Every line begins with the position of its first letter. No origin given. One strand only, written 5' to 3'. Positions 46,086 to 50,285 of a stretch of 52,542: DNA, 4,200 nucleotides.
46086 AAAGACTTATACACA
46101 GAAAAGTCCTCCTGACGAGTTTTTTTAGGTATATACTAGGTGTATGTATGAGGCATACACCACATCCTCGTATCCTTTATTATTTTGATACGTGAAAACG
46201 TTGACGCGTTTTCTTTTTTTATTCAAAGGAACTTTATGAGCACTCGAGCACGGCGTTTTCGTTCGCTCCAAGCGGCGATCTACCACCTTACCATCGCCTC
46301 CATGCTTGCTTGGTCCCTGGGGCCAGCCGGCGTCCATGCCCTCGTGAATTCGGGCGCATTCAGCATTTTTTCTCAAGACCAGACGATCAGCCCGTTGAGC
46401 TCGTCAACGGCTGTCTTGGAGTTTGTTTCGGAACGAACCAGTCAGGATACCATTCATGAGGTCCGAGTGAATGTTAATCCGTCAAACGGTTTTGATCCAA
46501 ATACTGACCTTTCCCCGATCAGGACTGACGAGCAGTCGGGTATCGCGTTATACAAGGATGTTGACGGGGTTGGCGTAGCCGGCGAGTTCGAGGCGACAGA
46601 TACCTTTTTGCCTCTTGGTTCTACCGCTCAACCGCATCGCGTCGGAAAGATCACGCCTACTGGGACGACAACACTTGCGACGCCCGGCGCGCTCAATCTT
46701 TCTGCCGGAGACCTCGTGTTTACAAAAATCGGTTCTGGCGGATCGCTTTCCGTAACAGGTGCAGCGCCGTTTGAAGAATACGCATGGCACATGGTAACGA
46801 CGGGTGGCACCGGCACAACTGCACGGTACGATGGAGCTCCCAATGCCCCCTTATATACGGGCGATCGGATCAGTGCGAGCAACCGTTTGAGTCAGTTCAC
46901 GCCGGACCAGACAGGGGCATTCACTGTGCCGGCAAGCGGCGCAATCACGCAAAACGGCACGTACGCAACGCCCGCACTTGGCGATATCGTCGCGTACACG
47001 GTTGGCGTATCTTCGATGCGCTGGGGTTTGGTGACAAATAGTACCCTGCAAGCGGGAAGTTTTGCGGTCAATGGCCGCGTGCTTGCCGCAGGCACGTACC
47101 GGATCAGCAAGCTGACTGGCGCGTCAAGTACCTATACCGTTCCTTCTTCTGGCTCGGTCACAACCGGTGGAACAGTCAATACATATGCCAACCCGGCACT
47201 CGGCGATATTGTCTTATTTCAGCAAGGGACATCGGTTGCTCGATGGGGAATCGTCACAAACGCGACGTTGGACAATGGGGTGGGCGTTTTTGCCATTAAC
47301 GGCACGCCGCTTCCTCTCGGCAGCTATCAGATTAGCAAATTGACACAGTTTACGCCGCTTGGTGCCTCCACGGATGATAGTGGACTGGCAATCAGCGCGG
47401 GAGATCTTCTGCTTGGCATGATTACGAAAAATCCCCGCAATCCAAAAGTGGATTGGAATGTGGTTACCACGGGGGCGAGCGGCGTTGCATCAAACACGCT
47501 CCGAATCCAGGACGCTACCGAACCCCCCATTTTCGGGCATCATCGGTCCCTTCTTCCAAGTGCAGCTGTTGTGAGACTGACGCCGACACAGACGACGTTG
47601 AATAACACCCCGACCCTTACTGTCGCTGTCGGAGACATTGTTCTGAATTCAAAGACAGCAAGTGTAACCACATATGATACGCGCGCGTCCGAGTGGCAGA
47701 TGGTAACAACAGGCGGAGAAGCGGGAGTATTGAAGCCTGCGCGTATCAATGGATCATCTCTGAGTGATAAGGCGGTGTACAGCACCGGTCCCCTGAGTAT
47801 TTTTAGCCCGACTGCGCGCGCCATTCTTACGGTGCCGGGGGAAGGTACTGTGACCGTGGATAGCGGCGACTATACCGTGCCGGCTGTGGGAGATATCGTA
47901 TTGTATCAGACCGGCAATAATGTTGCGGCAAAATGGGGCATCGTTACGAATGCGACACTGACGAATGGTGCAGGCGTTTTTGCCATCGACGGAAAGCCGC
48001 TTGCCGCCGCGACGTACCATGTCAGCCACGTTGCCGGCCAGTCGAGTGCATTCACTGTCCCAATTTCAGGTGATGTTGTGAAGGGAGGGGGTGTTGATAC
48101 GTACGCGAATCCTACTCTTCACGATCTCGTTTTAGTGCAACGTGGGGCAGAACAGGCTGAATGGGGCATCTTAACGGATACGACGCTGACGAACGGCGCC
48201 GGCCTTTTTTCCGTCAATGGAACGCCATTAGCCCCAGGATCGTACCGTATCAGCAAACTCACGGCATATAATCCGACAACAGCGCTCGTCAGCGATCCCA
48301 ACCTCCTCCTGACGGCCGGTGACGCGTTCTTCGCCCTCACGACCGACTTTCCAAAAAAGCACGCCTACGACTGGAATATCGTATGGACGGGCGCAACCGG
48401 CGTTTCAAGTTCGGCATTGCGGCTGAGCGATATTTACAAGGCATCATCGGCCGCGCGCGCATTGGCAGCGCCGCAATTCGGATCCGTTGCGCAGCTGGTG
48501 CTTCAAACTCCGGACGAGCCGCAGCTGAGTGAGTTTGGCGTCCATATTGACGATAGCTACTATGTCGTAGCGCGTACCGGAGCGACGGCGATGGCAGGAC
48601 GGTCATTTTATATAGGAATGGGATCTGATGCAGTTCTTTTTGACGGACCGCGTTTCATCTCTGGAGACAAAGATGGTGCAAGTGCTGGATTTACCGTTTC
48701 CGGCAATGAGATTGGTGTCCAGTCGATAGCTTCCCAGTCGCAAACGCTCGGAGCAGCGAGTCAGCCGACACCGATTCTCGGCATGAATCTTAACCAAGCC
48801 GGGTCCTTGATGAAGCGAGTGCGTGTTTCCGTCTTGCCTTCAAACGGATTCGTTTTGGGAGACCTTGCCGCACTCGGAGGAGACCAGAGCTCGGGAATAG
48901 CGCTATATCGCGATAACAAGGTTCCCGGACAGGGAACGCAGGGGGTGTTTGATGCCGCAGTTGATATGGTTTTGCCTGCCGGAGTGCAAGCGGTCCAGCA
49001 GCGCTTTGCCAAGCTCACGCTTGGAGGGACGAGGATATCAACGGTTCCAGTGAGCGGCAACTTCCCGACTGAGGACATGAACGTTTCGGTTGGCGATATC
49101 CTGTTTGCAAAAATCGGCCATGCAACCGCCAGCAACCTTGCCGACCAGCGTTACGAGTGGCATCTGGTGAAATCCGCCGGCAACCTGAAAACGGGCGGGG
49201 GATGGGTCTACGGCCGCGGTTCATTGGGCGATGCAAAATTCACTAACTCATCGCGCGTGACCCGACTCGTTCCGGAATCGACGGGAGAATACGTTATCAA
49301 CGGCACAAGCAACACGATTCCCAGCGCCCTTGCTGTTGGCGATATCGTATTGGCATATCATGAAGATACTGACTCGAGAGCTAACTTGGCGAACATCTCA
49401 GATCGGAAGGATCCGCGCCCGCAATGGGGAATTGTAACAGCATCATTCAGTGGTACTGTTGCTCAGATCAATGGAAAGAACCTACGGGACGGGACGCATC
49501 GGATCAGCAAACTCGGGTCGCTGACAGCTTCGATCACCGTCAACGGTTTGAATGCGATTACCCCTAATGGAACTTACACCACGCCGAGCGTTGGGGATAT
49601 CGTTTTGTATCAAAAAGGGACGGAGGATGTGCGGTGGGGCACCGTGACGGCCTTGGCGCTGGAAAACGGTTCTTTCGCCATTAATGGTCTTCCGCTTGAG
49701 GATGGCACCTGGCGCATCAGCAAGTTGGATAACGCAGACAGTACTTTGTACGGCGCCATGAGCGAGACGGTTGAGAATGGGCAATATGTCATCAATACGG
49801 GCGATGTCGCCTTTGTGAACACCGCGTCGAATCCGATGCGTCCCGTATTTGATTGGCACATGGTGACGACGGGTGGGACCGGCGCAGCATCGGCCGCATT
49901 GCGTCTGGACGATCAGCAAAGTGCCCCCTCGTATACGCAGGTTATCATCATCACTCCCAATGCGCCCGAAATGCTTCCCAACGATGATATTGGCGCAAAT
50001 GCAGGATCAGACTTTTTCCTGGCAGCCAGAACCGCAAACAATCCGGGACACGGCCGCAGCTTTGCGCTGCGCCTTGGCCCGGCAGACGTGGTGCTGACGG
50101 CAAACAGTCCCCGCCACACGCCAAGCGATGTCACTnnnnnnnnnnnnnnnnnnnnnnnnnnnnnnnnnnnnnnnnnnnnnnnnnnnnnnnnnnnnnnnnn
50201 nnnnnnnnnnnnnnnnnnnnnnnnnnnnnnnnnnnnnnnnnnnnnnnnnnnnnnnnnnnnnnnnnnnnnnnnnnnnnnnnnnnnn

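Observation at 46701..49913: Nested repeat: three ~270-aa A-B-B-C tetrads built from one ~40-60 aa 'GD-hydrophobic ... W-x-hydrophobic-V-T' unit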

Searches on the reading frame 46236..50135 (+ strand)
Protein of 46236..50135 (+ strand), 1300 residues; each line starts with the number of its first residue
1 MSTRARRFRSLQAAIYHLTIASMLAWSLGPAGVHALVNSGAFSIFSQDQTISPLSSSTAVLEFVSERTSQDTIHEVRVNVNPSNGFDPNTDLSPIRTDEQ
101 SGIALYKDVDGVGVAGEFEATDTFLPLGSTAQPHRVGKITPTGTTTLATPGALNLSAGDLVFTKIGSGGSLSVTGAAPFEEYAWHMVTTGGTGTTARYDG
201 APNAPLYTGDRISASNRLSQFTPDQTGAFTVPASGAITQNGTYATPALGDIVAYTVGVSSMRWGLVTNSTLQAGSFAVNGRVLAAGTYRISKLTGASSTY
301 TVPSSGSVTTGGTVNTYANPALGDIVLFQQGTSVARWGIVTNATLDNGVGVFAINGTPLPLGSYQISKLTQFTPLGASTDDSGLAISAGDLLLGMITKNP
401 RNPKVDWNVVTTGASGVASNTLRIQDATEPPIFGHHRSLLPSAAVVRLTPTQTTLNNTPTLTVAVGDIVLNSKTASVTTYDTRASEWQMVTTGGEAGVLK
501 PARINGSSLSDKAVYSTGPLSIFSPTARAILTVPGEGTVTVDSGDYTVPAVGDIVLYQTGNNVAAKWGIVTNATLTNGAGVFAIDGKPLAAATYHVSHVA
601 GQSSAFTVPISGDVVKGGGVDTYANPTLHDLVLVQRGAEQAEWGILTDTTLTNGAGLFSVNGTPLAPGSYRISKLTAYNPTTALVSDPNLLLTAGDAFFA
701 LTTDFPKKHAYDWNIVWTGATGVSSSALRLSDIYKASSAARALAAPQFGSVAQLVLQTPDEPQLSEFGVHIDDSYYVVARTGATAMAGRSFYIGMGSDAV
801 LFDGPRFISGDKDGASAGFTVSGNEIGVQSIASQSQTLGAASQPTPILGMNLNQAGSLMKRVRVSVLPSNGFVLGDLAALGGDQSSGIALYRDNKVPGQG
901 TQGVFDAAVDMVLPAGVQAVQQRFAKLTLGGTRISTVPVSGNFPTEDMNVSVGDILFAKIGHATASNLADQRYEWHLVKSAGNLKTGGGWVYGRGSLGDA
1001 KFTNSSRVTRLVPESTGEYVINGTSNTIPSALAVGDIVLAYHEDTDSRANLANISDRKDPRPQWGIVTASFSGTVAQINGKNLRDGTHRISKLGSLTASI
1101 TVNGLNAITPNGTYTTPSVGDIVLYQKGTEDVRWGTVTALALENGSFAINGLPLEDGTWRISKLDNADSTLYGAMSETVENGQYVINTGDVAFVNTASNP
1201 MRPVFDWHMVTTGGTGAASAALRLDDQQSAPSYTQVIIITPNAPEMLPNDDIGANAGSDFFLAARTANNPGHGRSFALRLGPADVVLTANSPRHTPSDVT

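Call 10: find_homologous_proteins(query=window:46236-50135:+)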
Query window:46236-50135:+ (1300 aa): 2 proteins with E <= 0.001 among 8000 candidates.
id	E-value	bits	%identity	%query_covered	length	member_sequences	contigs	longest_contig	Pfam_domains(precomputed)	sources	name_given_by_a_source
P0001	9.3e-33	131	30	23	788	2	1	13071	PF13385.14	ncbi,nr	ncbi:MAG: LamG domain-containing protein [Deltaproteobacteria bacterium]|nr:LamG domain-containing p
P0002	7.3e-24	102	29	22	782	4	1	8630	PF13385.14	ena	-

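Call 35: search_protein_families(library=pfam, proteins=[P0001], max_evalue=0.1)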
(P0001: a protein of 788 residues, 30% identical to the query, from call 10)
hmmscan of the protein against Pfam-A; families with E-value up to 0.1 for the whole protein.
P0001 (788 aa): 4 families
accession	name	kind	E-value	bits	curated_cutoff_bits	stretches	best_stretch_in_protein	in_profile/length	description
PF13385.13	Laminin_G_3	-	6.2e-14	52.8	27.6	1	553-700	12-150/151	Concanavalin A-like lectin/glucanases superfamily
PF02018.23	CBM_4_9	-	5.1e-05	24.1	25.9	1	89-218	2-131/136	Carbohydrate binding domain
PF09866.14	DUF2093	-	0.0037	17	25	0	322-336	1-15/42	Uncharacterized protein conserved in bacteria (DUF2093)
PF09394.16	Inhibitor_I42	-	0.078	13.7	27.2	0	392-422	4-33/91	Chagasin family peptidase inhibitor I42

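Call 48: search_protein_families(library=phrogs, proteins=[P0001, window:46236-50135:+], max_evalue=0.001)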
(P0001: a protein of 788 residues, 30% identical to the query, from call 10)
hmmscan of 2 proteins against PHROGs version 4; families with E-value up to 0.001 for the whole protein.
P0001 (788 aa): 0 families

window:46236-50135:+ (1300 aa): 0 families

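Call 68: find_encoding_contigs(protein=P0001, flank=10000, max_places=3)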
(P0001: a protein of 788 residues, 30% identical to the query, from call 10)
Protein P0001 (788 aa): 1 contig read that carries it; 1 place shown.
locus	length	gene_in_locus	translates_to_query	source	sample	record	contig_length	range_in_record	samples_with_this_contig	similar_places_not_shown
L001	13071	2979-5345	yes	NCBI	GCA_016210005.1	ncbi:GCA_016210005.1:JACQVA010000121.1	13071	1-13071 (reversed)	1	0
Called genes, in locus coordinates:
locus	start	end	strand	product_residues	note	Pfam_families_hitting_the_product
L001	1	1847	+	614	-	?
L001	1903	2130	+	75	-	-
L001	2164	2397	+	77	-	-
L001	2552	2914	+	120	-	PF01592:NifU_N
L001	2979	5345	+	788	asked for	PF13385:Laminin_G_3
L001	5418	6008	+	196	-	-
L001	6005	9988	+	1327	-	PF15283:DUF4595 (faint), PF05593:RHS_repeat, PF25023:TEN_YD-shell, PF05593:RHS_repeat, PF25023:TEN_YD-shell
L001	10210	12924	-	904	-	PF13700:DUF4158, PF01526:DDE_Tnp_Tn3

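Call 69: find_related_loci(query=window:46236-50135:+, collection=genome_contigs, flank=10000)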
Query window:46236-50135:+ (1300 aa) in genome_contigs; peptide patterns used: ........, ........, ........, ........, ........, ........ (x = any residue, [..] = any of these).
11 stretches matched a pattern, but none encodes a relative of the query by tblastn (E <= 1e-3).

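Call 101: search_protein_families(library=phrogs, proteins=[L001:3-1847:+, L001:2552-2914:+, L001:5418-6008:+], max_evalue=0.001)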
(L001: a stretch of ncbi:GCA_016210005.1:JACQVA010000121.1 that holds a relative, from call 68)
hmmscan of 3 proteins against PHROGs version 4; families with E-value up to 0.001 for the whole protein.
L001:3-1847:+ (614 aa): 7 families
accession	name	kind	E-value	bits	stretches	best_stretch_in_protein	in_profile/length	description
phrog_36707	-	tail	3.9e-11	44.3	1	236-298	112-174/288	tail fiber protein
phrog_2097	-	tail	2.2e-10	40.9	1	196-297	118-212/644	tail fiber protein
phrog_2631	-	tail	1.1e-09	38.4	1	235-308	418-489/644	tail fiber protein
phrog_4900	-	tail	2.9e-09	36.6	1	3-100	240-336/964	tail protein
phrog_24210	-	tail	9.1e-06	26.3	1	227-293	61-127/303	tail fiber protein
phrog_1197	-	tail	1.1e-05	25.6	1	161-331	231-410/715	tail protein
phrog_33574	-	unknown function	0.00012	22.8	1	112-176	136-200/351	-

L001:2552-2914:+ (120 aa): 1 family
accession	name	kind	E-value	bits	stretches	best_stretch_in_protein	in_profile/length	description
phrog_8429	-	moron, auxiliary metabolic gene and host takeover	4.1e-18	66.7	1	1-93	4-97/141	NifU-like Fe-S cluster assembly protein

L001:5418-6008:+ (196 aa): 0 families

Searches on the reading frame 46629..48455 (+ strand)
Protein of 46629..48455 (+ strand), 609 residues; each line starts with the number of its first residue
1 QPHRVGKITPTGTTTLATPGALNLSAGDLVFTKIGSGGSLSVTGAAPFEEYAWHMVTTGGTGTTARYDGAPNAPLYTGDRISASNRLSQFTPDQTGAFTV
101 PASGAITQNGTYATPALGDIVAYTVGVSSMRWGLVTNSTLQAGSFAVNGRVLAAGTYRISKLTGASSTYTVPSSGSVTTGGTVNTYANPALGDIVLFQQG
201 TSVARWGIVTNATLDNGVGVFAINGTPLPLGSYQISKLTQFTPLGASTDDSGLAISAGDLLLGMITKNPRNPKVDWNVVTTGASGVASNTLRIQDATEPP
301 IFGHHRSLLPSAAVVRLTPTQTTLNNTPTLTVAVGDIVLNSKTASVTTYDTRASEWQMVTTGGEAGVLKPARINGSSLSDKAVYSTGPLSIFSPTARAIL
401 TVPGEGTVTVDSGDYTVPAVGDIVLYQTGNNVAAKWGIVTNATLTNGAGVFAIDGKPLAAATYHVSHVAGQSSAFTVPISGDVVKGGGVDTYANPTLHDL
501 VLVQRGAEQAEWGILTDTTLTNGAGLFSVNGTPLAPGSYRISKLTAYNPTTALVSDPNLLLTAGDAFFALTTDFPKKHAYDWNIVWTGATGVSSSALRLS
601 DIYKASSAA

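Call 94: search_dna_similar(query=window:46629-48455:+, collection=phages, mode=protein, max_evalue=0.001, max_rows=15)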
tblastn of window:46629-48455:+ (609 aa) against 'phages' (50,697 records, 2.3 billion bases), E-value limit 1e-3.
No match.

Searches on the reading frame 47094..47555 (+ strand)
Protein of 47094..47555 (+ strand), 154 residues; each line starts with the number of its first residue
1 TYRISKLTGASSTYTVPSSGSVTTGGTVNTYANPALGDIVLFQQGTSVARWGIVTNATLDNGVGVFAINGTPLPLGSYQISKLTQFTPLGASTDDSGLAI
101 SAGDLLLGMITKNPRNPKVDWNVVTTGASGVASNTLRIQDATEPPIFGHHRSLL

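Call 77: predict_structure(alignment_id=A5)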
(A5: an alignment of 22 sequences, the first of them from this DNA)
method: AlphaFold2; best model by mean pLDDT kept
length: 154 residues; sequences in the alignment: 22
mean_pLDDT: 82.9   pTM: 0.60
mean pLDDT of the five models: 82.9, 81.7, 79.7, 79.4, 77.9
residues with pLDDT >= 90: 65; 70-90: 61; 50-70: 24; < 50: 4
segments of 3 or more residues with pLDDT < 50: 151-154
pLDDT, mean of each block of 10 residues (from residue 1): 64 92 89 93 92 91 79 94 79 72 84 76 88 89 81 35
secondary structure, 60 per line:
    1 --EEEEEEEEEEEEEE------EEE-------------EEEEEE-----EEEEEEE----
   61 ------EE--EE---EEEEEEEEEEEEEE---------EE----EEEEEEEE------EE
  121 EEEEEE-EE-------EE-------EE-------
elements in order: E3-16 E23-25 E39-44 E50-56 E76-89 E105-112 E119-126

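Call 79: fold_search(model_id=the predicted structure, library=pdb)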
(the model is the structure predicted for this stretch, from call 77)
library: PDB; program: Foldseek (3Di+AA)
matches with E <= 10: 596; with E <= 0.001: 0
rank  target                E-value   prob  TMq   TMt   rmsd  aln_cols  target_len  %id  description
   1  9lbn_L                1.4e-01  0.44  0.29  0.22  14.0       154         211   14  The composite cryo-EM structure of the head-to-tail connector and head-proximal tail components of bacteriophage phiXa (released 2025-05-07)
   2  8phv_D                2.0e-01  0.15  0.17  0.25  15.4       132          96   10  Structure of Human selenomethionylated Cdc123 bound to domain 3 of eIF2 gamma (released 2023-08-16)
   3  7vai_E                2.2e-01  0.80  0.30  0.12   7.2        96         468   24  V1EG of V/A-ATPase from Thermus thermophilus, state1-1 (released 2022-07-13)
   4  9n71_A                2.5e-01  0.35  0.31  0.20  14.5       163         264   14  Tail tube structure of Acinetobacter baumannii phage Mystique (released 2025-03-19)
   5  6r0y_F                3.0e-01  0.66  0.28  0.12   7.9        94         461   22  Thermus thermophilus V/A-type ATPase/synthase, rotational state 3 (released 2019-08-28)
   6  7vai_F                3.9e-01  0.66  0.29  0.12   7.8        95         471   24  V1EG of V/A-ATPase from Thermus thermophilus, state1-1 (released 2022-07-13)
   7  6dc6_C                3.9e-01  0.51  0.28  0.06   7.4       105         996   10  Crystal structure of human ubiquitin activating enzyme E1 (Uba1) in complex with ubiquitin (released 2018-10-10)
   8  7nio_A                4.1e-01  0.44  0.28  0.10   7.0        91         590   14  Crystal structure of the SARS-CoV-2 helicase APO form (released 2021-03-17)
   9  8phd_B                4.1e-01  0.15  0.19  0.29  16.0       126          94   11  Structure of Human Cdc123 bound to domain 3 of eIF2 gamma and ATP (released 2023-08-16)
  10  9qim_B                4.6e-01  0.63  0.30  0.06   7.0       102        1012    9  Consensus structure of UBA6-BIRC6 (released 2025-10-29)
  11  9mc5_A                4.6e-01  0.57  0.28  0.06   7.6        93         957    9  Cryo-EM structure of Human UBA1-UBE2O-Ub -Transthiolation state 3 (released 2026-03-25)
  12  6r0w_D                4.8e-01  0.47  0.27  0.11  10.3        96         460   22  Thermus thermophilus V/A-type ATPase/synthase, rotational state 2 (released 2019-08-28)
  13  7k5j_U                5.1e-01  0.44  0.26  0.06   8.0       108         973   11  Structure of an E1-E2-ubiquitin thioester mimetic (released 2021-04-28)
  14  1tui_A                5.1e-01  0.15  0.25  0.11  14.3       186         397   13  INTACT ELONGATION FACTOR TU IN COMPLEX WITH GDP (released 1997-06-05)
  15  7l2z_B                5.1e-01  0.09  0.15  0.05  14.4        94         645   10  Bacterial cellulose synthase BcsB hexamer (released 2021-03-24)
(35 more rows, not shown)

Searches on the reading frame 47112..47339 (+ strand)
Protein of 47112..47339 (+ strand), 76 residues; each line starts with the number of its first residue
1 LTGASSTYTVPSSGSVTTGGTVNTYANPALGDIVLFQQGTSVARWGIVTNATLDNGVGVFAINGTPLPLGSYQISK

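Call 71: find_related_loci(query=A6, collection=genome_contigs, flank=8000)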
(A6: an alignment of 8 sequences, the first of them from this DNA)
Query A6 (76 aa) in genome_contigs; peptide patterns used: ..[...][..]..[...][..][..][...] (x = any residue, [..] = any of these).
9 stretches matched a pattern; 3 encode a relative of the query (tblastn E <= 1e-3); 3 distinct loci.
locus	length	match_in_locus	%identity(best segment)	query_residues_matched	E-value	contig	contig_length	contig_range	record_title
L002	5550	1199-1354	56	23-76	4e-14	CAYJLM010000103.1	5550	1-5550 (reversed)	MAG TPA_asm: uncultured Gammaproteobacteria bacterium isolate ERP124720_co1_154 genome assembly, contig: NODE_16074_leng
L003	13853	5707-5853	58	25-76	1e-13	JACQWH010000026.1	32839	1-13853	MAG: Candidatus Uhrbacteria bacterium isolate NC_groundwater_1484_Ag_S-0.65um_49_37 S_p65_S5_coassembly_k141_1664972, wh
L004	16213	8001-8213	42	1-76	1e-13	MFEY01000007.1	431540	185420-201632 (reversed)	MAG: Candidatus Doudnabacteria bacterium RIFCSPHIGHO2_12_FULL_48_16 rifcsphigho2_12_scaffold_47, whole genome shotgun se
